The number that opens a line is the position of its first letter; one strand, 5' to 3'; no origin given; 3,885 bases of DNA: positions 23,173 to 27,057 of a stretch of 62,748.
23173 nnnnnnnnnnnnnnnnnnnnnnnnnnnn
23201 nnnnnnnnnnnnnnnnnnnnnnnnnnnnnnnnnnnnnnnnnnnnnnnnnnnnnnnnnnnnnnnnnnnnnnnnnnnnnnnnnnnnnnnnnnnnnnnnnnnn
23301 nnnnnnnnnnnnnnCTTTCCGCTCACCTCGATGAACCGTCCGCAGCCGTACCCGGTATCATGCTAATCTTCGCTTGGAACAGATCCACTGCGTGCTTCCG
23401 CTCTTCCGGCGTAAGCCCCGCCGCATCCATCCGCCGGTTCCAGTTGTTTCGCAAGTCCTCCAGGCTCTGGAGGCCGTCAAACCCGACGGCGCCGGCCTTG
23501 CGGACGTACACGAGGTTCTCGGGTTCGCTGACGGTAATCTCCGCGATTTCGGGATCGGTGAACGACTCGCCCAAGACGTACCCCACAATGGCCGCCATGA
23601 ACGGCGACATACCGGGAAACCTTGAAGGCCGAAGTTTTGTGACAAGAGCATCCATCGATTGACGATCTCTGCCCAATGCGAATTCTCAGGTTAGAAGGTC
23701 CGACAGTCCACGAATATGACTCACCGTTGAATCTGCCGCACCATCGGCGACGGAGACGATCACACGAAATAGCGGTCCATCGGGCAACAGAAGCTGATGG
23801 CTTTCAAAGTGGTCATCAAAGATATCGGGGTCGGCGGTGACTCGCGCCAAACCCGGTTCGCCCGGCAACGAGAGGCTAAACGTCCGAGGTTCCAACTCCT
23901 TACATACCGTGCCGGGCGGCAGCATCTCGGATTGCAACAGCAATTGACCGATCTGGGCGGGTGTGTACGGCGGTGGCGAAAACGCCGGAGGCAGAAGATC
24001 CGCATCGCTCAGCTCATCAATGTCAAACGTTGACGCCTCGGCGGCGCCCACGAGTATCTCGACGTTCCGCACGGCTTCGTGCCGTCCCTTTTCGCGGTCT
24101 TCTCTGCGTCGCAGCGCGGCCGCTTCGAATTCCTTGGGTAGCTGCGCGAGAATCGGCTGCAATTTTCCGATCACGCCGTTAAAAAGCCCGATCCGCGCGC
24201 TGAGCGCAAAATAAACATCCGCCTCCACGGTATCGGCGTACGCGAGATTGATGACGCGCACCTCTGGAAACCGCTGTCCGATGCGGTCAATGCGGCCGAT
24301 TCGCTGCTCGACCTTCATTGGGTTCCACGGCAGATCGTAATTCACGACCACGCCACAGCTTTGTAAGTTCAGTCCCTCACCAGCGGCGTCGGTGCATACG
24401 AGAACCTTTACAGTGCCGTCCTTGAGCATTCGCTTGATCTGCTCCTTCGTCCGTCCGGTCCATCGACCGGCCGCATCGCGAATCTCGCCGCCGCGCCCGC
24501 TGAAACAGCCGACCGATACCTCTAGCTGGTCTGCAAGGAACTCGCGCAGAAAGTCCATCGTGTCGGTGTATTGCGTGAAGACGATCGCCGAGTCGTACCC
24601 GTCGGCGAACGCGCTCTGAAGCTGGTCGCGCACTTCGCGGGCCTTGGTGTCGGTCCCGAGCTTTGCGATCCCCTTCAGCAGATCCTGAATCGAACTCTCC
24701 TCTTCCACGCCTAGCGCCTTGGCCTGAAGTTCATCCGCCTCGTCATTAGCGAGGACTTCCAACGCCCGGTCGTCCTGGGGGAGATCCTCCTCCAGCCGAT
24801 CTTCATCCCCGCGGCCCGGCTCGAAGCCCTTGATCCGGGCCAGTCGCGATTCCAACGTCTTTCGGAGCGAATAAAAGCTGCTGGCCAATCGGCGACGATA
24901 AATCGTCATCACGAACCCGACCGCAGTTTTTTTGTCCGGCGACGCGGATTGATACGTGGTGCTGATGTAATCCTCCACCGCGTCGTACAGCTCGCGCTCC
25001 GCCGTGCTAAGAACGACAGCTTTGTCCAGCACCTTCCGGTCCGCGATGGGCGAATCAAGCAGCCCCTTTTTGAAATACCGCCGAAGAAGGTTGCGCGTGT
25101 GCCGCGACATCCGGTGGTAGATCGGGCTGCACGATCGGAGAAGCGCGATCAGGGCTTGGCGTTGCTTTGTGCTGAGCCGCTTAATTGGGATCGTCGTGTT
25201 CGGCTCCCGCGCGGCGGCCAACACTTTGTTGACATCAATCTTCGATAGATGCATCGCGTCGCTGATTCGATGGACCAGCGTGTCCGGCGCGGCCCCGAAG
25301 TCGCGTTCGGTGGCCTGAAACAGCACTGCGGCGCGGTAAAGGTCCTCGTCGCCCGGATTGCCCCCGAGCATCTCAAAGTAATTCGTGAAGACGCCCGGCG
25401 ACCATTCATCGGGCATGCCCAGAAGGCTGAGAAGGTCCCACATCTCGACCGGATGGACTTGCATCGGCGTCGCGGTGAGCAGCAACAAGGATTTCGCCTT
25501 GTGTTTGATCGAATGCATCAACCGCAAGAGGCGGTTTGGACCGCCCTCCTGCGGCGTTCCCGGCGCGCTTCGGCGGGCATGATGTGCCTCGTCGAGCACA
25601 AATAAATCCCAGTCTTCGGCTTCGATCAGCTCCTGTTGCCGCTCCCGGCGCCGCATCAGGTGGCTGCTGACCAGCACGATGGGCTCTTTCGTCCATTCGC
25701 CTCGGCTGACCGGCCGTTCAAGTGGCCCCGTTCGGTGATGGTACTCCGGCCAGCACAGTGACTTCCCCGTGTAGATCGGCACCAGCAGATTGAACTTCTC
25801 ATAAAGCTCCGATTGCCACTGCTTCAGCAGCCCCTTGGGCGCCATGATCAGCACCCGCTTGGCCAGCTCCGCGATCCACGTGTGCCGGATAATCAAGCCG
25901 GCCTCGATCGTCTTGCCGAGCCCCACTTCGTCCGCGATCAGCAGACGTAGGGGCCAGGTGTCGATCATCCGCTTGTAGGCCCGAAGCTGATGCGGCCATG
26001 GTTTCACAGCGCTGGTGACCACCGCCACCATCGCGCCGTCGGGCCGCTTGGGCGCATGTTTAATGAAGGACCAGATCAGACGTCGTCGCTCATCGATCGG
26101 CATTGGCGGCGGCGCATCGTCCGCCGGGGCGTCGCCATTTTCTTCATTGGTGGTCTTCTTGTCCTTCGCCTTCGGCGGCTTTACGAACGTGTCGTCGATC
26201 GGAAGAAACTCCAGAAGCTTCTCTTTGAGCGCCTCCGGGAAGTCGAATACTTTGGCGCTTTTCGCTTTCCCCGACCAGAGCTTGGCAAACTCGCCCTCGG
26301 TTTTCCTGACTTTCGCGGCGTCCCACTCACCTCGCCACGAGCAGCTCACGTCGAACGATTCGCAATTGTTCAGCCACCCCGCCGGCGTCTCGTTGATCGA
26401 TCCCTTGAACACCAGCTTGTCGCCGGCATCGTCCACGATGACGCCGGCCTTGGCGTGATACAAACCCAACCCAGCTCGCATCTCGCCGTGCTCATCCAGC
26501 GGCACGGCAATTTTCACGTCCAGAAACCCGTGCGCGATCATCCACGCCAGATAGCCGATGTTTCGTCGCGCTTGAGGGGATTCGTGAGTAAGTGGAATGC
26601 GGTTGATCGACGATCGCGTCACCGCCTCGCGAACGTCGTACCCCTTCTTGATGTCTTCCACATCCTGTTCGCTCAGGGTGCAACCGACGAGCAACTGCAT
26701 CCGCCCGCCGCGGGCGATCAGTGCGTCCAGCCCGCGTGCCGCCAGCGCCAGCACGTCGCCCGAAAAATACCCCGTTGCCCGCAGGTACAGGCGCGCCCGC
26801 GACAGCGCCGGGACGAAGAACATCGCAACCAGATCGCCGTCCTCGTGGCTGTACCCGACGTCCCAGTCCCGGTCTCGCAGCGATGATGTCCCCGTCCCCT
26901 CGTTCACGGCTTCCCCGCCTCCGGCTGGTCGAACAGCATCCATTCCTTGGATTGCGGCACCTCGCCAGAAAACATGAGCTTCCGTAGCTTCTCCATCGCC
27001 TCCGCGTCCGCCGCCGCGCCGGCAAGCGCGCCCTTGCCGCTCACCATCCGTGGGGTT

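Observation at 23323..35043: Seven-gene minus-strand operon: DUF499 ATPase, small protein, 317-aa protein + PIN, DUF1156 methyltransferase, PLD-SNF2 helicase, small tail gene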

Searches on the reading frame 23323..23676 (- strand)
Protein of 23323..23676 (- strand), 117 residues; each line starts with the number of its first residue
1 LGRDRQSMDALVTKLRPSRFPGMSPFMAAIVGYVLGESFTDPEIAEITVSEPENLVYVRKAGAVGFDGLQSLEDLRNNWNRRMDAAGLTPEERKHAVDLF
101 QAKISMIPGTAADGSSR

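Call 5: search_protein_families(library=pfam, proteins=[window:23323-23676:-], max_evalue=0.01)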
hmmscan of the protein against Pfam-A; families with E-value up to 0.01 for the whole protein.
window:23323-23676:- (117 aa): 0 families

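Call 6: search_protein_families(library=padloc, proteins=[window:23323-23676:-], max_evalue=0.01)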
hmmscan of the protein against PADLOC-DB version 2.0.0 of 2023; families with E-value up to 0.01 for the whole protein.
window:23323-23676:- (117 aa): 0 families

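Call 7: search_protein_families(library=ncbifam, proteins=[window:23323-23676:-], max_evalue=0.01)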
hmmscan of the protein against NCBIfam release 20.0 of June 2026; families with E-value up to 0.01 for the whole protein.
window:23323-23676:- (117 aa): 0 families

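Call 48: find_homologous_proteins(query=window:23323-23676:-)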
Query window:23323-23676:- (117 aa): 410 proteins with E <= 0.001 among 431 candidates; the best 120 are listed.
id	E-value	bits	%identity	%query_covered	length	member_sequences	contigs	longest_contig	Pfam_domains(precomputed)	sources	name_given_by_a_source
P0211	3.3e-49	183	82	88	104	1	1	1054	-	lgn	-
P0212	8.9e-49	182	80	90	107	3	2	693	-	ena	-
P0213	1.4e-48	181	79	87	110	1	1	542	-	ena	-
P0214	1.8e-48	181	75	93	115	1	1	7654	-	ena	-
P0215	2.4e-48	180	82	88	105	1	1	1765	-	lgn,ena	-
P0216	2.6e-48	180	80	87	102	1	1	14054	-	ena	-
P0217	4.6e-48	179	81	88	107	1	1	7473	-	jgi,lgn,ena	-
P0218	6.7e-48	179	75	91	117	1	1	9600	-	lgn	-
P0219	8.7e-48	179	80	88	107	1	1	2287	-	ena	-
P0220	1.6e-47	178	79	88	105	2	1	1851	-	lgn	-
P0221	1.8e-47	178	79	88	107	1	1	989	-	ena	-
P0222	3.7e-47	177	78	88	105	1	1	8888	-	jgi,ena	-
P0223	5.9e-47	176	78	88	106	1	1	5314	-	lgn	-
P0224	7.1e-47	176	77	88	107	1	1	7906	-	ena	-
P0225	8.9e-47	175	78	88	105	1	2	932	-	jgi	jgi:hypothetical protein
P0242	9.5e-46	172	72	90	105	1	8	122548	-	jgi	jgi:hypothetical protein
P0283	6.4e-44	166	74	87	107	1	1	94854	-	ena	-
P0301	5.8e-43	163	75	88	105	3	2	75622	-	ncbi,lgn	-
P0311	9.3e-43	162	72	85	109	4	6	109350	-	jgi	jgi:hypothetical protein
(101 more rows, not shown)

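Call 49: find_encoding_contigs(protein=P0301, flank=6000, max_places=2)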
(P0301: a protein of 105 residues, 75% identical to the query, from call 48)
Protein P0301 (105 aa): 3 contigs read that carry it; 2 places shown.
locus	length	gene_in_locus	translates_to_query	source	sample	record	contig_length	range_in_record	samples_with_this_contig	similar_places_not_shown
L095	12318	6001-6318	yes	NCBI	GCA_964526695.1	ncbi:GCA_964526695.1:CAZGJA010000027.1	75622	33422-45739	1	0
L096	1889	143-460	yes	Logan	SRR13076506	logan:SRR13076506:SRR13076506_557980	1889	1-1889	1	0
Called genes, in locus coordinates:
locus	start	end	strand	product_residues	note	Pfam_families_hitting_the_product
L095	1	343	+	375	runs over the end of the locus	PF00528:BPD_transp_1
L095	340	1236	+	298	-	PF00005:ABC_tran, PF13304:AAA_21 (faint)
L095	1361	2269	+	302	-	-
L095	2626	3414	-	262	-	-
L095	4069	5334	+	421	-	-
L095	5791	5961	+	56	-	-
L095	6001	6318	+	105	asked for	-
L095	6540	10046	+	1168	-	PF00176:SNF2-rel_dom, PF00270:DEAD (weak), PF04851:ResIII, PF00271:Helicase_C, PF13020:NOV_C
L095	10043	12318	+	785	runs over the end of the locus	PF00350:Dynamin_N, PF01926:MMR_HSR1 (faint), PF24564:DUF7605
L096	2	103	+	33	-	?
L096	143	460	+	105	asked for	-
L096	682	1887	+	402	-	?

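Call 50: find_encoding_contigs(protein=P0283, flank=6000, max_places=2)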
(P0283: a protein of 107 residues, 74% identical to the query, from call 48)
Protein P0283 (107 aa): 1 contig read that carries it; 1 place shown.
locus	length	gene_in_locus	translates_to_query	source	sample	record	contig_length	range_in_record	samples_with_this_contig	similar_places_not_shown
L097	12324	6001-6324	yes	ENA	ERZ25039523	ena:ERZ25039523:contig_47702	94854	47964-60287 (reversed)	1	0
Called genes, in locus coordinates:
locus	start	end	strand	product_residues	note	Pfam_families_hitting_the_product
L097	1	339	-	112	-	-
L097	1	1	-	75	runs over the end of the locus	-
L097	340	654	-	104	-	-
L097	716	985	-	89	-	-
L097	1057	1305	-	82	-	-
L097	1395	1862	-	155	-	-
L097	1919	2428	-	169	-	-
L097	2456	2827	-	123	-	-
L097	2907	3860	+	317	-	PF08401:ArdcN, PF18818:MPTase-PolyVal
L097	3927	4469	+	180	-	-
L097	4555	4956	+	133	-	-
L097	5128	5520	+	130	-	PF08818:DUF1801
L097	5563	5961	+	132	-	PF06983:3-dmu-9_3-mt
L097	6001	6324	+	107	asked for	-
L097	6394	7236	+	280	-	PF20247:DUF6602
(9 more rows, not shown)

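Call 61: search_protein_families(library=phrogs, proteins=[window:23323-23655:-], max_evalue=0.01)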
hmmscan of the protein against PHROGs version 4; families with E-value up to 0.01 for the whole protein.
window:23323-23655:- (110 aa): 0 families

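Call 95: find_encoding_contigs(protein=P0242, flank=5000, max_places=4)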
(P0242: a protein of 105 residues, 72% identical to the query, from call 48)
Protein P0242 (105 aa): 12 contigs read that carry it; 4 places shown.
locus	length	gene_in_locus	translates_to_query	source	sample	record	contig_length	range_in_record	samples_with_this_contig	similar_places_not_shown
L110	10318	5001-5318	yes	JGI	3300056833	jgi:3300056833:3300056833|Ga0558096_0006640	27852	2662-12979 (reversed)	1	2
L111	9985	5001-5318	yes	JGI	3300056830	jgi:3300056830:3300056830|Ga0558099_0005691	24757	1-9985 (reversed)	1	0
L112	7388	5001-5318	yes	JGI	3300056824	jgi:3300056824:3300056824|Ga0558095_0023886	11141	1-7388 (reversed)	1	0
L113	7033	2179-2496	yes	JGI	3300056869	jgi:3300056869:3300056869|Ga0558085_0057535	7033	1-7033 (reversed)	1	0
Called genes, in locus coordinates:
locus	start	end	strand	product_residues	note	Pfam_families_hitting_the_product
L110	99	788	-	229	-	-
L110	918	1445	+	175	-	-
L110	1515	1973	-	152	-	-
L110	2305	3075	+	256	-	PF18734:HEPN_AbiU2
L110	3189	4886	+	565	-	-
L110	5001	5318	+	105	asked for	-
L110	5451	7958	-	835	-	PF10544:T5orf172, PF13455:MUG113 (weak), PF04851:ResIII (weak)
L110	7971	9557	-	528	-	PF07669:Eco57I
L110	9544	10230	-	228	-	-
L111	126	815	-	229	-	-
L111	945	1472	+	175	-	-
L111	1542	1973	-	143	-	-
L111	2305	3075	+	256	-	PF18734:HEPN_AbiU2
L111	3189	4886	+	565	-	-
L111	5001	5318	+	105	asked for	-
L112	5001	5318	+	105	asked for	-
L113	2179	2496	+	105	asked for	-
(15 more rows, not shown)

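Call 96: find_encoding_contigs(protein=P0311, flank=5000, max_places=4)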
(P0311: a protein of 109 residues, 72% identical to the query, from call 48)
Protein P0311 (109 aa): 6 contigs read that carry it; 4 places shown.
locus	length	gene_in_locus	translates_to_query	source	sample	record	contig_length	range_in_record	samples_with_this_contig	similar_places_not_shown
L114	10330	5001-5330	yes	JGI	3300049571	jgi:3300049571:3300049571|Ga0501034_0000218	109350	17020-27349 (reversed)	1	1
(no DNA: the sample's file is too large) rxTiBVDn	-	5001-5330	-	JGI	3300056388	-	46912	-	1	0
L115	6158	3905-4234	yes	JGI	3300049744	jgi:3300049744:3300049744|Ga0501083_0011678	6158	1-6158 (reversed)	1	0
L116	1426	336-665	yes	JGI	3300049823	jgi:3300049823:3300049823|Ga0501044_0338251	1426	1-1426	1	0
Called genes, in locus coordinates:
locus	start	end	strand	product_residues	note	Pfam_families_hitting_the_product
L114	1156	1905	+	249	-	-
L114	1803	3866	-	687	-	PF00176:SNF2-rel_dom (faint), PF28555:Helicase_dom, PF00271:Helicase_C (weak)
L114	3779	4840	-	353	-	PF01555:N6_N4_Mtase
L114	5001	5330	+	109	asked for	-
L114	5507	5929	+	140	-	-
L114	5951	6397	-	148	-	PF03852:Vsr, PF04480:DUF559 (faint)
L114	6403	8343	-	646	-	PF22879:AIPR_N, PF10592:AIPR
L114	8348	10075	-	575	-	PF10593:Z1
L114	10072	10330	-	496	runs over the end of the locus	PF13589:HATPase_c_3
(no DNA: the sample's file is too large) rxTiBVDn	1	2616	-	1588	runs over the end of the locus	PF28553:WH_1, PF28554:DUF8437, PF00176:SNF2-rel_dom (faint), PF00270:DEAD (faint), PF28555:Helicase_dom, PF00271:Helicase_C (weak)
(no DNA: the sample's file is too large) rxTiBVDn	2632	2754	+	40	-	-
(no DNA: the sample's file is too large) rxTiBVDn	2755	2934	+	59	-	-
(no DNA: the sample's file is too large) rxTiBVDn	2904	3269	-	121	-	-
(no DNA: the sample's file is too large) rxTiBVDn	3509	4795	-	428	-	PF01555:N6_N4_Mtase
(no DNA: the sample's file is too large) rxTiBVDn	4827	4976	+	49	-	-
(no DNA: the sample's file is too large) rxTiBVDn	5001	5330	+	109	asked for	-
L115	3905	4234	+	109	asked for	-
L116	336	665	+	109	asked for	-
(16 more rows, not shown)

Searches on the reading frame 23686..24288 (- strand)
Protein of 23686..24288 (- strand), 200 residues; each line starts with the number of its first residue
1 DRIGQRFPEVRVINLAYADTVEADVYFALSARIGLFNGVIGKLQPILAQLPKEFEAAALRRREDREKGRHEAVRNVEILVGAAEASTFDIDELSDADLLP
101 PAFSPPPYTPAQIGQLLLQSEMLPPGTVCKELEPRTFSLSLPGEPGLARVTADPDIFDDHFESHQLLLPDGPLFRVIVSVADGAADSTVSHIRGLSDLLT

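Call 94: search_protein_families(library=pfam, proteins=[window:23686-24288:-], max_evalue=5)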
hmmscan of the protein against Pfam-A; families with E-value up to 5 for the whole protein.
window:23686-24288:- (200 aa): 0 families

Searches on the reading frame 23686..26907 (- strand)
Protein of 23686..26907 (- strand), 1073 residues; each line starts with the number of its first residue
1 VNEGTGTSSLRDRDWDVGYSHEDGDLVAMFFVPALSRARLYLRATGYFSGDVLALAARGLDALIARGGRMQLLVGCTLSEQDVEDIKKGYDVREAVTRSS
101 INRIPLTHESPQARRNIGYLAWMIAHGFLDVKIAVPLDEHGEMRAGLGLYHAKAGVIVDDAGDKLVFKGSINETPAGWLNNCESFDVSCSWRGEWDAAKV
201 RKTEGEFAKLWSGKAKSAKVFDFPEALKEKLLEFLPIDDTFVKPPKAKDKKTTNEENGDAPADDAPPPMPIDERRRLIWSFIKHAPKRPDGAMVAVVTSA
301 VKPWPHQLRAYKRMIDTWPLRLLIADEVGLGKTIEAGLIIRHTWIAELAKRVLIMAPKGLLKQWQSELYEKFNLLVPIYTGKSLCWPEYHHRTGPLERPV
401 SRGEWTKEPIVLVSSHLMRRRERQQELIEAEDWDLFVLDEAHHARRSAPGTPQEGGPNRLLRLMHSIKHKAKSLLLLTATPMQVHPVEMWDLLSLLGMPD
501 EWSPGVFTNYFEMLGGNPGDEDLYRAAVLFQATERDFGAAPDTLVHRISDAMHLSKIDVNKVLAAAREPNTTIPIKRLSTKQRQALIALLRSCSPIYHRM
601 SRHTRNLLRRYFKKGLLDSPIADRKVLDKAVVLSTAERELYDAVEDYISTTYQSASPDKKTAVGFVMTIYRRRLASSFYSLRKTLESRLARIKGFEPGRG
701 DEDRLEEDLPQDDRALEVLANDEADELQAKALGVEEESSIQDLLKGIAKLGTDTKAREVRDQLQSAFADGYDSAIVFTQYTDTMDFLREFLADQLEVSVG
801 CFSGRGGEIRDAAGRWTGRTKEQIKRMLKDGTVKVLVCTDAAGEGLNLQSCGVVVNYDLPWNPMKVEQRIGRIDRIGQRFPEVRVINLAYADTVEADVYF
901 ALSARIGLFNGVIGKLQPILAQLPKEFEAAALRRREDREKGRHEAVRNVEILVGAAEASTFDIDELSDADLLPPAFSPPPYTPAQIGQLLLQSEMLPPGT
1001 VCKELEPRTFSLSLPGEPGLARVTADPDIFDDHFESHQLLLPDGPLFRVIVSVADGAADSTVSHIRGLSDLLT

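Call 5: search_protein_families(library=pfam, proteins=[window:23686-26907:-], max_evalue=0.01)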
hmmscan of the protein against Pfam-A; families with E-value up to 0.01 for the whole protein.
window:23686-26907:- (1073 aa): 4 families
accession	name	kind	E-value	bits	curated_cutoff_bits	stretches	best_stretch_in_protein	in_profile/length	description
PF00271.37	Helicase_C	-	8e-20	71.6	23.5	1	771-877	15-110/110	Helicase conserved C-terminal domain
PF00176.29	SNF2-rel_dom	-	1.9e-15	57.2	24.9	1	321-643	19-251/290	SNF2-related domain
PF04851.21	ResIII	-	3.4e-11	43.8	22.5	1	302-481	3-162/164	Type III restriction enzyme, res subunit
PF00270.35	DEAD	-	2.5e-05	24.5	26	1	305-482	2-161/167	DEAD/DEAH box helicase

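Call 6: search_protein_families(library=padloc, proteins=[window:23686-26907:-], max_evalue=0.01)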
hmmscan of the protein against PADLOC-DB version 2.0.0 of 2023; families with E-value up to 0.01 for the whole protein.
window:23686-26907:- (1073 aa): 54 families (the best 25 are shown)
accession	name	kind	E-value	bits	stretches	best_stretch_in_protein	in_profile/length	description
PDLC02500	BrxHI|BrxHII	-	7.9e-82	274.2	2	636-902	342-598/933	BrxHI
PDLC02707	PbeA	-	8.9e-74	247.3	1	9-444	1-390/672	PbeA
PDLC02193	PLD_Helicase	-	2.7e-72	242.2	2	320-907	246-828/905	-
PDLC00659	HmaA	-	2.4e-68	229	2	607-908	306-641/1176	SNF2 helicase / DEAD-box helicase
PDLC02621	DrmD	-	2.6e-67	225.9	2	621-896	353-643/1040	DrmD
PDLC02704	PbeA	-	1.3e-65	220.2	1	17-444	8-395/682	PbeA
PDLC02623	DrmD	-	9.4e-65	217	1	294-961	93-703/1040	DrmD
PDLC02619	DrmD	-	4.3e-59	198.5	2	622-919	255-576/872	DrmD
PDLC02504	BrxHI|BrxHII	-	1.1e-58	197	2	622-920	328-624/971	BrxHII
PDLC02620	DrmD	-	1e-47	160.8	3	297-485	94-271/1060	DrmD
PDLC02843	DpdE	-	3e-47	159.2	1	291-947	147-742/1091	DpdE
PDLC02572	DrmA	-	8.3e-44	147.8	2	622-885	351-630/1043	DrmA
PDLC02634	DrmD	-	4e-43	145.3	2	634-906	323-612/900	DrmD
PDLC02703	PbeA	-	3e-42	143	1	18-369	9-312/626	PbeA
PDLC02840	DpdE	-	2.5e-39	133.3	3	293-374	150-232/1091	DpdE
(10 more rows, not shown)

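Call 7: search_protein_families(library=ncbifam, proteins=[window:23686-26907:-], max_evalue=0.01)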
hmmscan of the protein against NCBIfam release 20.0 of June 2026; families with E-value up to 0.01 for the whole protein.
window:23686-26907:- (1073 aa): 22 families
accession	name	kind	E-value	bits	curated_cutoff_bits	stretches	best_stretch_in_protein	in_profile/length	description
NF042964.1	phospholipD_antiphage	equivalog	7.2e-115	385.3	1100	2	301-921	227-834/895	phospholipase D-like domain-containing anti-phage protein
NF038317.1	DISARM_DrmD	equivalog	1.5e-81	275.1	610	2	621-938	337-672/1021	DISARM system SNF2-like helicase DrmD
NF041062.1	DpdE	equivalog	5.3e-66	223.3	500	1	292-946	143-713/1048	protein DpdE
NF038318.1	DISARM_DrmD_b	equivalog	3.4e-58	197.5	950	3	821-920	476-574/868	DISARM system SNF2-like helicase DrmD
NF003426.0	PRK04914.1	equivalog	1.1e-48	166.2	576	2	295-488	146-323/959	RNA polymerase-associated protein RapA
NF058637.1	helic_SCO1167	equivalog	1.2e-22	79.8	1200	2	759-923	767-920/932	SCO1167/SCO6262 family helicase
NF010337.0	PRK13766.1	equivalog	9.8e-17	60.3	610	2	736-904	329-492/781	Hef nuclease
NF053675.1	pilus_reg_Snf2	equivalog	9.8e-13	47.1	1100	2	769-896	875-991/1029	pilus expression-regulating Snf2 family helicase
NF041790.1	anti-phage_ZorD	equivalog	2.7e-10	38.9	1500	2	761-879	912-1027/1035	type I Zorya anti-phage system protein ZorD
NF053631.1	RNA_helic_CshA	equivalog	6.5e-09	35.2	646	1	814-879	269-334/434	degradosome RNA helicase CshA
NF008394.0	PRK11192.1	equivalog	1.1e-08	34.3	507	1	774-880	250-345/441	ATP-dependent RNA helicase SrmB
NF053711.1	RNA_heli_RhlE1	exception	1.6e-08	33.8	750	1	821-895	283-354/434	RNA helicase RhlE1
NF008642.0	PRK11634.1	equivalog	3.9e-08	32.2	989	1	819-878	282-341/628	DEAD/DEAH family ATP-dependent RNA helicase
NF008744.0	PRK11776.1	equivalog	2e-07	30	524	1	818-879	278-339/460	ATP-dependent RNA helicase DbpA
NF053636.1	DDHlcsCsdAPsy1082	equivalog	3.2e-07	29.3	890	1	822-878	283-339/512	DEAD/DEAH box helicase CsdA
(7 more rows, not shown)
